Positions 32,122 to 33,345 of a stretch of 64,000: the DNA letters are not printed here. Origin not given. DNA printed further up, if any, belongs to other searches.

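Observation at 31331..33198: Tandem duplicated alpha/beta-hydrolases with an atypical nucleophile elbow, translationally coupled to a lone CoxL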

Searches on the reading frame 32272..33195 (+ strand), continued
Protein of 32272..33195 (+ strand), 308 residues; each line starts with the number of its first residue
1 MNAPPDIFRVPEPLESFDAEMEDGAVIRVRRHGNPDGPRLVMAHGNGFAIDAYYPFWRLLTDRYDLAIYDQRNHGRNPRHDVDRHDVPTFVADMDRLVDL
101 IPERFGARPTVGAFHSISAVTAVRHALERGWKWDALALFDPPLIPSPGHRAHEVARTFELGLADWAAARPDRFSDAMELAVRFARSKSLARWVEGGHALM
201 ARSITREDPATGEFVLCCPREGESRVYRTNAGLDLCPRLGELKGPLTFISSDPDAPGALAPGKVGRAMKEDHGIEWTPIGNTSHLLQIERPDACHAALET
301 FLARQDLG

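Call 28: get_annotated_region(hit=H31, flank=9000)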
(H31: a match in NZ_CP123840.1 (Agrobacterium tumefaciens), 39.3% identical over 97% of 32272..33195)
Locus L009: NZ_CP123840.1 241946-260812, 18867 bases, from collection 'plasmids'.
description: Agrobacterium tumefaciens strain 15-1187-1-2a plasmid pAt15-1187-1-2a1, complete sequence
organism: Agrobacterium tumefaciens (NCBI taxid 358)
taxonomy: Bacteria; Pseudomonadota; Alphaproteobacteria; Hyphomicrobiales; Rhizobiaceae; Agrobacterium; Agrobacterium tumefaciens
host: -; source: Yarrow; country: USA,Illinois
typing (MOB-suite, as given by PLSDB): conjugative; relaxase MOBQ; mating-pair formation MPF_T
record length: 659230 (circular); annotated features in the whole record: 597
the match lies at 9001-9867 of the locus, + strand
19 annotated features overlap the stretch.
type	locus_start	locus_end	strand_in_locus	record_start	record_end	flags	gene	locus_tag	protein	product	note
CDS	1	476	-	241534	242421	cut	-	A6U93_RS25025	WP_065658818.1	branched-chain amino acid ABC transporter permease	GO:0015803 - branched-chain amino acid transport [Evidence IEA]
CDS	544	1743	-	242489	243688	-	-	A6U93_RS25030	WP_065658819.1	ABC transporter substrate-binding protein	-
CDS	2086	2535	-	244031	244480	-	-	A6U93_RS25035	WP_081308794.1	Rrf2 family transcriptional regulator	-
CDS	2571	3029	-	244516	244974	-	-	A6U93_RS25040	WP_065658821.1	GNAT family N-acetyltransferase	-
CDS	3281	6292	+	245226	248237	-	-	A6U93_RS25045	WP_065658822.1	molybdopterin cofactor-binding domain-containing protein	-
CDS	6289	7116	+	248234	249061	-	-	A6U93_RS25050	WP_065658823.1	FAD binding domain-containing protein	-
CDS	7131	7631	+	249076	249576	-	-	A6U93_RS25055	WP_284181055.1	(2Fe-2S)-binding protein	-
CDS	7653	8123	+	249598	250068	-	-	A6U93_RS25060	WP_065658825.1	cupin domain-containing protein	-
CDS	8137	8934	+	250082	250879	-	-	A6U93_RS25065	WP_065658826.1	alpha/beta fold hydrolase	-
CDS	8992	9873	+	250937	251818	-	-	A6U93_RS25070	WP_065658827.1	alpha/beta hydrolase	-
CDS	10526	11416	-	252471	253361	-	-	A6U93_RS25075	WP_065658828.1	MBL fold metallo-hydrolase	-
CDS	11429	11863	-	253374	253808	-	-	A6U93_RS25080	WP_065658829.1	metalloregulator ArsR/SmtB family transcription factor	GO:0006355 - regulation of DNA-templated transcription [Evidence IEA]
CDS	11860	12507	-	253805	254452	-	-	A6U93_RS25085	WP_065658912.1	peroxiredoxin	GO:0098869 - cellular oxidant detoxification [Evidence IEA]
CDS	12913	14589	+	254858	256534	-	-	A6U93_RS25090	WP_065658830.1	bifunctional protein tyrosine phosphatase family protein/NAD(P)/FAD-dependent oxidoreductase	-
CDS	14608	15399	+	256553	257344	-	-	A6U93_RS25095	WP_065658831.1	sulfite exporter TauE/SafE family protein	GO:0006810 - transport [Evidence IEA]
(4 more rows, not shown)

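Call 37: find_related_loci(query=A2, collection=genome_contigs, flank=10000)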
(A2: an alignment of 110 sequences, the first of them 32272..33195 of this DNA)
Query A2 (308 aa) in genome_contigs; peptide patterns used: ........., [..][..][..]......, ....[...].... (x = any residue, [..] = any of these).
336 stretches matched a pattern; 309 encode a relative of the query (tblastn E <= 1e-3); the best 80 are kept; 80 distinct loci.
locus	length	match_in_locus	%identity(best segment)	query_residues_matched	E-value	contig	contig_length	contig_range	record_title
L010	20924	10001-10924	94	1-308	0e+0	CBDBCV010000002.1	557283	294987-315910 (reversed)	MAG: Alphaproteobacteria bacterium isolate 0a395d48-fa07-49d0-ad8e-9481763700a5 genome assembly, contig: contig_2, whole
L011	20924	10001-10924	91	1-308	0e+0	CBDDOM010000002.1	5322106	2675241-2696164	MAG: Alphaproteobacteria bacterium isolate 78d396fd-9330-4943-9dc2-f94f35060de0 genome assembly, contig: contig_2, whole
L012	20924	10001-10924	92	1-308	0e+0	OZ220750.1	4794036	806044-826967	MAG: Alphaproteobacteria bacterium isolate e85b98a5-d515-444b-a553-27111d8e7dd0 genome assembly, chromosome: 1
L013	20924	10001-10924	91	1-308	0e+0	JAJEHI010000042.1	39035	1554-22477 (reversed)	MAG: Defluviicoccus sp. isolate p16x60bins.37 k141_410279, whole genome shotgun sequence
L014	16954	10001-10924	91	1-308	0e+0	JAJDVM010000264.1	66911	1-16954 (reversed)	MAG: Defluviicoccus sp. isolate jk18x22bins.41 k141_565870, whole genome shotgun sequence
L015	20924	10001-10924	88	1-308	0e+0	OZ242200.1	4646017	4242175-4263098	MAG: Alphaproteobacteria bacterium isolate c7213ef7-7b21-4b7f-b524-caa2f272e1da genome assembly, chromosome: 1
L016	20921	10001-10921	87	1-308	1e-179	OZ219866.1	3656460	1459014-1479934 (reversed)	MAG: Alphaproteobacteria bacterium isolate 558767b7-c9c4-4971-8057-2abcdc083aa7 genome assembly, chromosome: 2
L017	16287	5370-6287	86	1-307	2e-175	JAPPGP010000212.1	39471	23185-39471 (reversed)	MAG: Defluviicoccus sp. isolate RHO1_bin_59 NODE_1992_length_39471_cov_32.702278, whole genome shotgun sequence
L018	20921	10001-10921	85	1-308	2e-174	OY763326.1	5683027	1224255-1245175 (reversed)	MAG: Alphaproteobacteria bacterium isolate a2cc6ff1-66e2-439d-8a67-f3e3a687b116 genome assembly, chromosome: 1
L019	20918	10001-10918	85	1-307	1e-172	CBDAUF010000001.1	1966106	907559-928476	MAG: Alphaproteobacteria bacterium isolate da7f95fe-6377-4274-8bb6-9737539f4857 genome assembly, contig: contig_1, whole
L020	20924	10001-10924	91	1-308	0e+0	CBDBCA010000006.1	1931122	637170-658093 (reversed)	MAG: Alphaproteobacteria bacterium isolate 48c0c1bc-ee5b-4fda-b559-4fcb29a961b4 genome assembly, contig: contig_6, whole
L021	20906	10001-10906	71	7-308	7e-142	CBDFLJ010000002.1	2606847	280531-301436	MAG: Alphaproteobacteria bacterium isolate 1b7322cf-0fa0-4cdd-8357-c9917fa2ed58 genome assembly, contig: contig_2, whole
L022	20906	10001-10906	60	8-308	2e-125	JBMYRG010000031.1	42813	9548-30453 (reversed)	MAG: Alphaproteobacteria bacterium isolate ME_XS_2303_bin_60 ME_XS_2303_bin_60_31, whole genome shotgun sequence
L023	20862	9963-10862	66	10-308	7e-124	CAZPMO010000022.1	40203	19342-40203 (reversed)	MAG TPA_asm: uncultured Rhodospirillaceae bacterium isolate SRP200020_co5_379 genome assembly, contig: NODE_1414_length_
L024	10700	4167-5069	59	8-308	3e-123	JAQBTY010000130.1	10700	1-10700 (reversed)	MAG: Proteobacteria bacterium isolate casp150-mb.13 NODE_15748_length_10700_cov_0.094519, whole genome shotgun sequence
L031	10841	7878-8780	60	5-302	1e-117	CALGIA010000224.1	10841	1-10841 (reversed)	MAG TPA_asm: uncultured Rhodospirillaceae bacterium isolate ERR2206756_bin.142_CONCOCT_v1.1_MAG genome assembly, contig:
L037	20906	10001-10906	62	8-308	9e-113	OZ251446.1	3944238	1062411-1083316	MAG: Alphaproteobacteria bacterium isolate 4a82845b-346e-4bd1-b170-acd391575f3a genome assembly, chromosome: 1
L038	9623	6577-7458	61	10-302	1e-112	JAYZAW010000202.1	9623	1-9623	MAG: Pseudomonadota bacterium isolate XB_MAG1192 DB_MAG1192_0202, whole genome shotgun sequence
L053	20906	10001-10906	47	8-308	1e-89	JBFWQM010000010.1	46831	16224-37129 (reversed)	MAG: Rhodospirillaceae bacterium isolate CA_2019_TPBF_183 NODE_4879_length_46831_cov_8.606822_TPBF, whole genome shotgun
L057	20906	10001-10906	45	8-307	3e-88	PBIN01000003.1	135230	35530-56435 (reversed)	MAG: Rhodospirillaceae bacterium isolate SP3 140515, whole genome shotgun sequence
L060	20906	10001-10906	44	8-307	5e-87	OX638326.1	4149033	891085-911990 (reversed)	MAG: uncultured Alphaproteobacteria bacterium isolate 36580269-0a0b-41f5-a0f3-8f7859907d82 genome assembly, chromosome:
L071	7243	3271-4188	43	3-308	3e-84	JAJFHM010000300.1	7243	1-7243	MAG: Hyphomicrobiales bacterium isolate OFTM302 OFTM302_299, whole genome shotgun sequence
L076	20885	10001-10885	46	8-302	1e-83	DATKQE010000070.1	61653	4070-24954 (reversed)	MAG TPA_asm: Stellaceae bacterium isolate SMAG_U13994 k141_622535, whole genome shotgun sequence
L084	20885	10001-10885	45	8-302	5e-82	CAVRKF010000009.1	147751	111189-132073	MAG: uncultured Alphaproteobacteria bacterium isolate MFD05512.bin.2.51 genome assembly, contig: contig_39322, whole gen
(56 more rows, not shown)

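Call 39: predict_structure(alignment_id=A2)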
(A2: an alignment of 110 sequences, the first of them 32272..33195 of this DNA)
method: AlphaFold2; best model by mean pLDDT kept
length: 308 residues; sequences in the alignment: 110
mean_pLDDT: 96.8   pTM: 0.94
mean pLDDT of the five models: 96.8, 96.2, 95.7, 95.5, 93.9
residues with pLDDT >= 90: 296; 70-90: 11; 50-70: 1; < 50: 0
segments of 3 or more residues with pLDDT < 50: none
pLDDT, mean of each block of 10 residues (from residue 1): 90 98 97 98 96 99 99 95 96 99 98 99 99 98 98 98 97 97 91 97 97 97 98 98 97 94 98 97 96 99 93
secondary structure, 60 per line:
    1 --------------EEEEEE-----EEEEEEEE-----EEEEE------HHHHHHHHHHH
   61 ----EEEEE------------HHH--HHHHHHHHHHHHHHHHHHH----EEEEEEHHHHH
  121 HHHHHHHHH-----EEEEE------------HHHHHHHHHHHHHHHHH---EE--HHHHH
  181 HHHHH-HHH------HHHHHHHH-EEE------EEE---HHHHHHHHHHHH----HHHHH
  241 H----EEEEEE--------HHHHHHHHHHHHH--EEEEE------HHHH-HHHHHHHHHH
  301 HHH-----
elements in order: E15-20 E26-33 E39-43 H50-60 E65-69 H87-105 E110-115 H116-129 E135-139 H152-168 H176-185 H196-203 E205-207 E214-216 H220-231 H236-241 E246-251 H260-272 E275-279 H286-289 H291-303

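Call 42: fold_search(model_id=the predicted structure, library=pdb)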
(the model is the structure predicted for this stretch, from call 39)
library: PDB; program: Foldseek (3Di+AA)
matches with E <= 10: 1935; with E <= 0.001: 1677
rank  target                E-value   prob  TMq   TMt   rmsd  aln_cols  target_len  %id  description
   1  3kxp_A                1.2e-16  1.00  0.74  0.84   3.2       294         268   17  Crystal Structure of E-2-(Acetamidomethylene)succinate Hydrolase (released 2010-02-09)
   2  3qit_A                2.0e-15  1.00  0.69  0.75   5.0       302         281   20  Thioesterase Domain From Curacin Biosynthetic Pathway (released 2011-03-09)
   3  3qit_C                2.4e-15  1.00  0.70  0.78   4.7       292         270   20  Thioesterase Domain From Curacin Biosynthetic Pathway (released 2011-03-09)
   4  3qit_B                4.3e-15  1.00  0.72  0.77   5.2       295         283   20  Thioesterase Domain From Curacin Biosynthetic Pathway (released 2011-03-09)
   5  21dl_A                4.3e-15  1.00  0.65  0.68   4.9       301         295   22  Crystal structure of de novo designed esterase RPA1511-5221 (released 2026-04-01)
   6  8pi1_E                9.5e-15  1.00  0.65  0.73   6.0       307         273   16  Bicyclic INCYPRO Pseudomonas fluorescens esterase (released 2023-11-01)
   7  1va4_A                1.1e-14  1.00  0.64  0.72   6.1       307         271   16  Pseudomonas fluorescens aryl esterase (released 2004-07-06)
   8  8pi1_B                1.1e-14  1.00  0.64  0.70   6.2       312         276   16  Bicyclic INCYPRO Pseudomonas fluorescens esterase (released 2023-11-01)
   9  3t4u_A                1.4e-14  1.00  0.64  0.72   5.4       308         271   17  L29I Mutation in an Aryl Esterase from Pseudomonas fluorescens Leads to Unique Peptide Flip and Increased Activity (released 2012-08-01)
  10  3qit_D                1.6e-14  1.00  0.70  0.76   4.6       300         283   20  Thioesterase Domain From Curacin Biosynthetic Pathway (released 2011-03-09)
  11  8pi1_C                2.3e-14  1.00  0.70  0.79   3.7       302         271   16  Bicyclic INCYPRO Pseudomonas fluorescens esterase (released 2023-11-01)
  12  1a7u_A                2.5e-14  1.00  0.69  0.76   4.3       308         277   16  CHLOROPEROXIDASE T (released 1998-06-17)
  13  6j2r                  2.5e-14  1.00  0.59  0.67   6.0       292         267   17  Crystal structure of Striga hermonthica HTL8 (ShHTL8) (released 2020-01-15)
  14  6a9d_B                2.8e-14  1.00  0.62  0.71   5.0       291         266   18  Crystal structure of the strigolactone receptor ShHTL7 from Striga hermonthica (released 2019-07-17)
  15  4dgq_A                3.0e-14  1.00  0.71  0.78   4.2       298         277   16  Crystal structure of Non-heme chloroperoxidase from Burkholderia cenocepacia (released 2012-03-07)
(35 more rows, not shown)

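Call 62: search_protein_families(library=pfam, proteins=[L023:7477-8904:-, L023:10873-12282:-, L023:12715-13614:+, L037:11039-12013:+, L037:12379-14700:+, L038:292-2457:-, L038:3038-4642:+, L038:4646-5635:+, L038:7472-8881:-, L031:3830-5986:+], max_evalue=0.0001)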
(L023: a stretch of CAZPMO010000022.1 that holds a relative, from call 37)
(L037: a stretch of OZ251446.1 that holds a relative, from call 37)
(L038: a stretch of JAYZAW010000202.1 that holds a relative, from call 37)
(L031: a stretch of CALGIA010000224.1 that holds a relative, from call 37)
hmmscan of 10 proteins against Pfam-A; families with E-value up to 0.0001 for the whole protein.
L023:7477-8904:- (475 aa): 7 families
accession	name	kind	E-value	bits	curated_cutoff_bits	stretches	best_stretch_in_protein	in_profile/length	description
PF12831.13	FAD_oxidored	-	5.2e-73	247.2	27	1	36-432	1-415/416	FAD dependent oxidoreductase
PF01266.30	DAO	-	5.1e-10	39.8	27.9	1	36-125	1-95/353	FAD dependent oxidoreductase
PF07992.20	Pyr_redox_2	-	3.2e-08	33.8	26.1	1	36-72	2-34/291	Pyridine nucleotide-disulphide oxidoreductase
PF00890.30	FAD_binding_2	-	5.9e-07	29.5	20.4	1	36-76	1-41/414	FAD binding domain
PF01134.28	GIDA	-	1.7e-05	24.5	22.1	1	36-68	1-29/391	Glucose inhibited division protein A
PF13450.12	NAD_binding_8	-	4.1e-05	24.2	21.9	1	39-73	1-35/68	NAD(P)-binding Rossmann-like domain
PF00070.33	Pyr_redox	-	5.7e-05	24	22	0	37-70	2-35/82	Pyridine nucleotide-disulphide oxidoreductase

L023:10873-12282:- (469 aa): 2 families
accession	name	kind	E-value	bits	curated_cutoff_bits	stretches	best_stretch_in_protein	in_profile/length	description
PF01979.26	Amidohydro_1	-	2.3e-48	165.7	25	1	67-427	3-345/345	Amidohydrolase family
PF07969.17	Amidohydro_3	-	9.7e-14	52.1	29.7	1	248-398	290-446/472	Amidohydrolase family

L023:12715-13614:+ (299 aa): 1 family
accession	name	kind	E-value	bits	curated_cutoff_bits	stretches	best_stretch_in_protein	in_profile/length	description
PF03070.21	TENA_THI-4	-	4.7e-20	72.7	22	1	93-293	3-205/210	TENA/THI-4/PQQC family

L037:11039-12013:+ (324 aa): 6 families
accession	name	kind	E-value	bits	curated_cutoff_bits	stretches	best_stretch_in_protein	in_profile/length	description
PF13683.12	rve_3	-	3.3e-13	49.6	26.5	1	240-307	2-67/67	Integrase core domain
PF13565.12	HTH_32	-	1.5e-09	38.7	33.7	1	42-113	1-73/73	Homeodomain-like domain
PF13384.12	HTH_23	-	5e-07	29.8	24.6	1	8-56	3-47/50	Homeodomain-like domain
PF13551.12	HTH_29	-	7.6e-07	29.6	28.1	1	23-67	8-55/64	Winged helix-turn helix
PF13518.12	HTH_28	-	1.2e-06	28.9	25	1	22-63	9-52/52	Helix-turn-helix domain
PF01527.26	HTH_Tnp_1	-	5.5e-05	23.7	24.1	0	22-62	19-60/75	Transposase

L037:12379-14700:+ (773 aa): 2 families
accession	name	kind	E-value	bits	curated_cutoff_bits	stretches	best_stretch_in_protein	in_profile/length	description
PF10150.14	RNase_E_G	-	4.2e-96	322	25.5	1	209-482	1-269/270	Ribonuclease E/G family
PF20833.2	RNase_E_G_Thio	-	5.3e-29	100.6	26.8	1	495-578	2-85/86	RNase E/G, Thioredoxin-like domain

L038:292-2457:- (721 aa): 3 families
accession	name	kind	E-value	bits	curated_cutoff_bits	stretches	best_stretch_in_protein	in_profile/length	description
PF20256.3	MoCoBD_2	-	6.1e-40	137.9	27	2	14-149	49-181/283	Molybdopterin cofactor-binding domain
PF02738.23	MoCoBD_1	-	3.1e-22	79.3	27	2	293-436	20-165/244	Molybdopterin cofactor-binding domain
PF01315.27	Ald_Xan_dh_C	-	4.9e-05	24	31.3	0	176-211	1-36/110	Aldehyde oxidase and xanthine dehydrogenase, a/b hammerhead domain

L038:3038-4642:+ (534 aa): 4 families
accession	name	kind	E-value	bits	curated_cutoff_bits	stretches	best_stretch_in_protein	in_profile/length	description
PF00732.25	GMC_oxred_N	-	5e-56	190.4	23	1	7-298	1-217/218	GMC oxidoreductase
PF05199.19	GMC_oxred_C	-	1.9e-38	132.6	24.6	1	390-523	1-139/139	GMC oxidoreductase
PF00890.30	FAD_binding_2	-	8.4e-09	35.5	20.4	0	202-261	146-206/414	FAD binding domain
PF05834.18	Lycopene_cycl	-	9.6e-05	22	23.4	0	8-41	1-35/380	Lycopene cyclase protein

L038:4646-5635:+ (329 aa): 1 family
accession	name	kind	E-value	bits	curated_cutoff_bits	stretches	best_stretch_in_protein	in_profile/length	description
PF00682.25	HMGL-like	-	3.7e-33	115.5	29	1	10-290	4-258/260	HMGL-like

L038:7472-8881:- (469 aa): 2 families
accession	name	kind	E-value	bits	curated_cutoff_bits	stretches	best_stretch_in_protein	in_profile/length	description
PF01979.26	Amidohydro_1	-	8.6e-45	153.9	25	1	67-427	3-345/345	Amidohydrolase family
PF07969.17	Amidohydro_3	-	4.4e-13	50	29.7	1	308-398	358-446/472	Amidohydrolase family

L031:3830-5986:+ (718 aa): 5 families
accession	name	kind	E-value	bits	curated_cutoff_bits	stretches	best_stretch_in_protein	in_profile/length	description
PF00732.25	GMC_oxred_N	-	1.1e-56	192.6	23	1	191-482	1-217/218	GMC oxidoreductase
PF05199.19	GMC_oxred_C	-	7.9e-39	133.8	24.6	1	574-707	1-139/139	GMC oxidoreductase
PF00890.30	FAD_binding_2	-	2e-08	34.3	20.4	0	386-445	142-206/414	FAD binding domain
PF01266.30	DAO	-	3.5e-05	23.9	27.9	0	192-223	1-31/353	FAD dependent oxidoreductase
PF07992.20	Pyr_redox_2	-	4.7e-05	23.4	26.1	0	191-224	1-31/291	Pyridine nucleotide-disulphide oxidoreductase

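Call 86: search_protein_representatives(alignment_id=A2)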
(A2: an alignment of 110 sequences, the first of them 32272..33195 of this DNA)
Query: 110 sequences, 305 profile positions. Proteins with E-value up to 0.001 (for the whole library): 3856; up to 1e-10: 1033; up to 1e-30: 258. The best 150 are listed.
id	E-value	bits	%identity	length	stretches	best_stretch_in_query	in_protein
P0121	6.5e-110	383.4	-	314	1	5-303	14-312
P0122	7.5e-109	380.0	-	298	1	12-303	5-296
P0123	1.3e-107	375.8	-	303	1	5-302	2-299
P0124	4.3e-106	370.9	-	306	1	3-303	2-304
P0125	1.8e-104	365.6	-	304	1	3-303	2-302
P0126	1.6e-103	362.5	-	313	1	6-303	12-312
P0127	1.6e-103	362.4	-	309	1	6-304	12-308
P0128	2.0e-101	355.5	-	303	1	3-302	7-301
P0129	5.2e-101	354.2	-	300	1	5-303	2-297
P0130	1.2e-100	353.0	-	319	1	3-303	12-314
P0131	4.0e-99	348.0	-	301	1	1-299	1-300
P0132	1.0e-98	346.6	-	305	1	4-298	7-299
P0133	6.3e-98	344.1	-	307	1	4-303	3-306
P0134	6.0e-96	337.6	-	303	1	3-303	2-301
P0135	9.3e-95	333.7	-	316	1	3-302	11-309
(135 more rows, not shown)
